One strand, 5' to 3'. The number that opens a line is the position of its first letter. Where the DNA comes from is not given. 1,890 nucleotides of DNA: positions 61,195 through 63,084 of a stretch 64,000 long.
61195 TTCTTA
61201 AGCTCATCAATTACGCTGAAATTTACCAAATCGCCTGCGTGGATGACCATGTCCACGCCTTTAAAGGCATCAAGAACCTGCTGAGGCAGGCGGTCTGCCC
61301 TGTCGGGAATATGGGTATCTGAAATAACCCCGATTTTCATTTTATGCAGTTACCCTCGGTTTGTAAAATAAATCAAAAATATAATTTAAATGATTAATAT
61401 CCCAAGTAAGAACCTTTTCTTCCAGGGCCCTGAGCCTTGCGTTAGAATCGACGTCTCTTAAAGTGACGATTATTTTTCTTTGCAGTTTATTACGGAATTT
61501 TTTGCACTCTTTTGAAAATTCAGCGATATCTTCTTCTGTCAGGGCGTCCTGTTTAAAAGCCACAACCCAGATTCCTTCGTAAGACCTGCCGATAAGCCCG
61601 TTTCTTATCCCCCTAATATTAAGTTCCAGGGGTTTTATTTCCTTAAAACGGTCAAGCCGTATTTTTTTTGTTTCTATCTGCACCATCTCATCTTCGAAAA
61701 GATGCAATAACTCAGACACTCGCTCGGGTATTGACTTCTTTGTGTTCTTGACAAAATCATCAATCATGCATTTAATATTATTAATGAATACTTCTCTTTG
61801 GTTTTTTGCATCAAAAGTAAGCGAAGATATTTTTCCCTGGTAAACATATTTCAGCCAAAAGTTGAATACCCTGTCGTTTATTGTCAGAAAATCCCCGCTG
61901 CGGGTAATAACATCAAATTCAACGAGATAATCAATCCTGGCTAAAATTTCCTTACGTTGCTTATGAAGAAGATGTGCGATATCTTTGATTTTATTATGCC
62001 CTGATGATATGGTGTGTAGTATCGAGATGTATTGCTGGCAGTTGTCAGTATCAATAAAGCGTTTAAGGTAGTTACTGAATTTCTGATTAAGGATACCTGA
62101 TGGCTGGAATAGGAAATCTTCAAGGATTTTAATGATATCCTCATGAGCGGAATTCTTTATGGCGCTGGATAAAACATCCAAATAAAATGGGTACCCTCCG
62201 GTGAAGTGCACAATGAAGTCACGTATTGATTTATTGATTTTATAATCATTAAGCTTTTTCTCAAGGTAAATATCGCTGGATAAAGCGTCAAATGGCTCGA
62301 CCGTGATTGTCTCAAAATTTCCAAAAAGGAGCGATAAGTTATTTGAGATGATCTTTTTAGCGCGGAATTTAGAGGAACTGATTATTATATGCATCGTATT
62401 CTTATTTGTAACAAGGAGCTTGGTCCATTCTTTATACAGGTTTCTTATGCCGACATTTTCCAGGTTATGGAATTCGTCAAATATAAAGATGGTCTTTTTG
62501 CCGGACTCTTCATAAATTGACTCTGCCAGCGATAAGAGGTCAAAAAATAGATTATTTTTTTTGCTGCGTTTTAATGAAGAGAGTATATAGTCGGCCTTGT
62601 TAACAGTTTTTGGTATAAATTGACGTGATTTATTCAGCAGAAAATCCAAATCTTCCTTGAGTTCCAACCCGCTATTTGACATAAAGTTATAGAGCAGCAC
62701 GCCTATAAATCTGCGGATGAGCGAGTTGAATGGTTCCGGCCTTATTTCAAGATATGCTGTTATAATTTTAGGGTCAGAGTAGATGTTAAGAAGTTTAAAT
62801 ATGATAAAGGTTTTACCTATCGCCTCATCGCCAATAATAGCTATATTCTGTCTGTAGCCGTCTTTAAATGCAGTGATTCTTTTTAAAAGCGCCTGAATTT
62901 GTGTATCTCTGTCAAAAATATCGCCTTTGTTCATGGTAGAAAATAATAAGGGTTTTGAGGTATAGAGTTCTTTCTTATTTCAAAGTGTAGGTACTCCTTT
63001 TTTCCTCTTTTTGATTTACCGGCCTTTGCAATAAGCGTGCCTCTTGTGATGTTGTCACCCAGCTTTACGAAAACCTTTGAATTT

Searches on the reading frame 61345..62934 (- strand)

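Call 61: search_protein_families(library=pfam, proteins=[window:61345-62934:-], max_evalue=0.00001)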
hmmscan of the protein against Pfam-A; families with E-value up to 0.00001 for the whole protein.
window:61345-62934:- (530 aa): 1 family
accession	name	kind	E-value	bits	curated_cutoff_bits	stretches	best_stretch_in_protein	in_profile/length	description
PF13191.12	AAA_16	-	2.7e-06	28.4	32.6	1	9-159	5-145/167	AAA ATPase domain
